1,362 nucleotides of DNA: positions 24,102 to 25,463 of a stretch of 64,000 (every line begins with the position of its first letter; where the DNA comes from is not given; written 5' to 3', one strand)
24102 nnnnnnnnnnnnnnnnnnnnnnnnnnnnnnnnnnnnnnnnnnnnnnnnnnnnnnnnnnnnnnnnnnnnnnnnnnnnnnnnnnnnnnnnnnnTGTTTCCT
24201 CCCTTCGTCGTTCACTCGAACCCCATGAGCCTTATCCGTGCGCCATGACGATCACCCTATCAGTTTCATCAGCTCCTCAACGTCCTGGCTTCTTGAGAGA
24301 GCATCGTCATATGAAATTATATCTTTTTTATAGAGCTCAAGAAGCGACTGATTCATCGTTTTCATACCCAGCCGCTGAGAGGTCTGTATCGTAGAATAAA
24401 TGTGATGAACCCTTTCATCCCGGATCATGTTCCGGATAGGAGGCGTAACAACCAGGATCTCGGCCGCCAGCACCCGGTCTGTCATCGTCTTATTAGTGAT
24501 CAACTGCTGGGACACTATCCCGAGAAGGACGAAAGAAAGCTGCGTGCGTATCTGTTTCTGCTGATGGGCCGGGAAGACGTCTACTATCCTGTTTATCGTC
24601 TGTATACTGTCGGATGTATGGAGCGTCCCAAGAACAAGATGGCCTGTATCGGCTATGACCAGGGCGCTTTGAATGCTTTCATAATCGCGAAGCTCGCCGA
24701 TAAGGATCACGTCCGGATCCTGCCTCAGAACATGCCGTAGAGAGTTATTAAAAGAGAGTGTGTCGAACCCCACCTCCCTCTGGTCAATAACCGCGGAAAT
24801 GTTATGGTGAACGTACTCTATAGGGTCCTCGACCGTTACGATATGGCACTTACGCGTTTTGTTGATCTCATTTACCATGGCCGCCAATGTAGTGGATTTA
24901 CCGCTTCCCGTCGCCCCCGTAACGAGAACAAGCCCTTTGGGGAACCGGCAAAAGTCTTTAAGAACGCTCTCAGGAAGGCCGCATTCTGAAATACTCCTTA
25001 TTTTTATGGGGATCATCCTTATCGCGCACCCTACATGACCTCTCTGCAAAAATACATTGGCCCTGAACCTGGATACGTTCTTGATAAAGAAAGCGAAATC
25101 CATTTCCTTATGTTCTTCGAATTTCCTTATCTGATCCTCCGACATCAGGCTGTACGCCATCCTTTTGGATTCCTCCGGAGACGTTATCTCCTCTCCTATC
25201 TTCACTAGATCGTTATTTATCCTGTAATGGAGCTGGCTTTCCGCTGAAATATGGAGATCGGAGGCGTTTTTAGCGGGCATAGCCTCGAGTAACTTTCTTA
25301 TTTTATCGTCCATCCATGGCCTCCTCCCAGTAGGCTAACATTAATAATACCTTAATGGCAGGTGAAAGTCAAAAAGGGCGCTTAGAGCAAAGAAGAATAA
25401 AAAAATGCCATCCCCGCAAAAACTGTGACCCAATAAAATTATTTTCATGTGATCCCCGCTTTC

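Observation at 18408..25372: Compact pilus/T2SS-like module with two tandem GspE/PilB ATPases, a stand-alone MshEN-type domain and PilT, but no secretin or alignment complex nearby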

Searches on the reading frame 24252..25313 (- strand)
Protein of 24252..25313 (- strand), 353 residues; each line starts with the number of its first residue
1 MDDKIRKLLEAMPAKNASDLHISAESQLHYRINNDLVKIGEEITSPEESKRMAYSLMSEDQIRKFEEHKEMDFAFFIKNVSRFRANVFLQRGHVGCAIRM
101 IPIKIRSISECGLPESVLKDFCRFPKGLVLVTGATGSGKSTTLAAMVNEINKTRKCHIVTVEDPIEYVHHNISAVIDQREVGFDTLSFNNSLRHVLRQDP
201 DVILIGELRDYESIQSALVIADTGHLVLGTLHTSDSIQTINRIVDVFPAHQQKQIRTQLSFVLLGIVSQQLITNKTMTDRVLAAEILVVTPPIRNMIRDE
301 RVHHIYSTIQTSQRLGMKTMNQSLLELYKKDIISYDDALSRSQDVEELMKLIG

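Call 3: search_protein_families(library=pfam, proteins=[window:24252-25313:-], max_evalue=0.01)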
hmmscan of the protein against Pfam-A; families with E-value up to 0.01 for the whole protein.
window:24252-25313:- (353 aa): 16 families
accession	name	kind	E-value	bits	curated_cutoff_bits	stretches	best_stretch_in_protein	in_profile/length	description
PF00437.27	T2SSE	-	2.8e-46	158.3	24.9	1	5-274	12-280/370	Type II/IV secretion system protein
PF25199.1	nSTAND_NTPase5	-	4.8e-05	23.6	34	1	127-181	42-95/145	Novel STAND NTPase 5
PF01935.23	DUF87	-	7.5e-05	23.4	23.2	1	130-160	27-57/220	Helicase HerA, central domain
PF13401.12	AAA_22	-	8e-05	23.4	27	1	125-254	4-111/130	AAA domain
PF13191.12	AAA_16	-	0.00035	21.5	32.6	1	126-161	24-56/167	AAA ATPase domain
PF13555.12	AAA_29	-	0.0004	20.5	27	1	125-147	21-43/61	P-loop containing region of AAA domain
PF13476.12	AAA_23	-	0.00052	21.1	27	1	123-146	16-39/201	AAA domain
PF09848.15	SLFN-g3_helicase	-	0.00076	19.3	24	0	128-155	3-33/354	Schlafen group 3, DNA/RNA helicase domain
PF01580.24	FtsK_SpoIIIE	-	0.0011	19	24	1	129-149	42-62/221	FtsK/SpoIIIE family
PF20720.3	nSTAND3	-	0.0032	17.6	27.2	0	127-164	18-54/155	Novel STAND NTPase 3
PF13173.12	AAA_14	-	0.0036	17.7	27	0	128-172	4-48/129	AAA domain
PF13604.12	AAA_30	-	0.0036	17.5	27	0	117-152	9-44/191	AAA domain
PF00265.24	TK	-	0.0037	17.6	20.6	1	128-228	3-107/176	Thymidine kinase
PF02283.22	CobU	-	0.0049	16.9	27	1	129-207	1-81/168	Cobinamide kinase / cobinamide phosphate guanyltransferase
PF04851.21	ResIII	-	0.0061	16.9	22.5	0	129-160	26-58/164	Type III restriction enzyme, res subunit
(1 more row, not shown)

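Call 4: search_protein_families(library=ncbifam, proteins=[window:24252-25313:-], max_evalue=0.01)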
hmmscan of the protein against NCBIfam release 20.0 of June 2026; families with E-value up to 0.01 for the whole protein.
window:24252-25313:- (353 aa): 20 families
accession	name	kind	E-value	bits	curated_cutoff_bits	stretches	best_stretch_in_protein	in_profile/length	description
TIGR01420.1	pilT_fam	subfamily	2e-135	451.4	319.1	1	5-346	2-342/343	PilT/PilU family type 4a pilus ATPase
TIGR02525.1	plasmid_TraJ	equivalog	1.7e-41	142.4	368.3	1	92-335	116-360/372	plasmid transfer ATPase TraJ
TIGR02533.1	type_II_gspE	equivalog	1.3e-40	139.5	630.25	1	116-246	230-359/486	type II secretion system ATPase GspE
TIGR02538.1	type_IV_pilB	equivalog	4.2e-38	131.3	675.65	1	118-246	308-432/564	type IV-A pilus assembly ATPase PilB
TIGR02524.1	dot_icm_DotB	equivalog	4.6e-38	131.3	463.3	1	5-334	6-346/358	Dot/Icm type IV secretion system ATPase DotB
NF007755.0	PRK10436.1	equivalog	3.4e-37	128.2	617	1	4-245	88-334/465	type II secretion system protein GspE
NF041000.1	ATPase_ComGA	equivalog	3.8e-37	127.7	300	1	7-273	2-266/267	competence type IV pilus ATPase ComGA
NF053534.1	T4PilAsmATPsTfpB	equivalog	1.9e-33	115.7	850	1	105-273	312-473/584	type IV pilus assembly ATPase TfpB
NF058587.1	archaellum_moto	equivalog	5.4e-16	58.4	550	1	129-244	278-394/527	archaellum flagellar ATPase motor FlaI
TIGR02788.1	VirB11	equivalog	4.9e-14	52.1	249.95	1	128-249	146-268/308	P-type DNA transfer ATPase VirB11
TIGR02782.1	TrbB_P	equivalog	1.9e-13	50.4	304.55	1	129-255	139-264/303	P-type conjugative transfer ATPase TrbB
TIGR03819.1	heli_sec_ATPase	hypoth_equivalog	3.6e-13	49.4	373.15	1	128-239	180-293/340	TadA family conjugal transfer-associated ATPase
NF053672.1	bindosome_BasE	exception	1.8e-10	40.1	1000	1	129-281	273-424/512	bindosome assembly system ATPase subunit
NF010425.0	PRK13851.1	equivalog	2.7e-10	39.7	461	1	122-247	158-284/344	type IV secretion system protein VirB11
NF010469.0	PRK13894.1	subfamily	1.2e-09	37.9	508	1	129-252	152-273/320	conjugal transfer ATPase TrbB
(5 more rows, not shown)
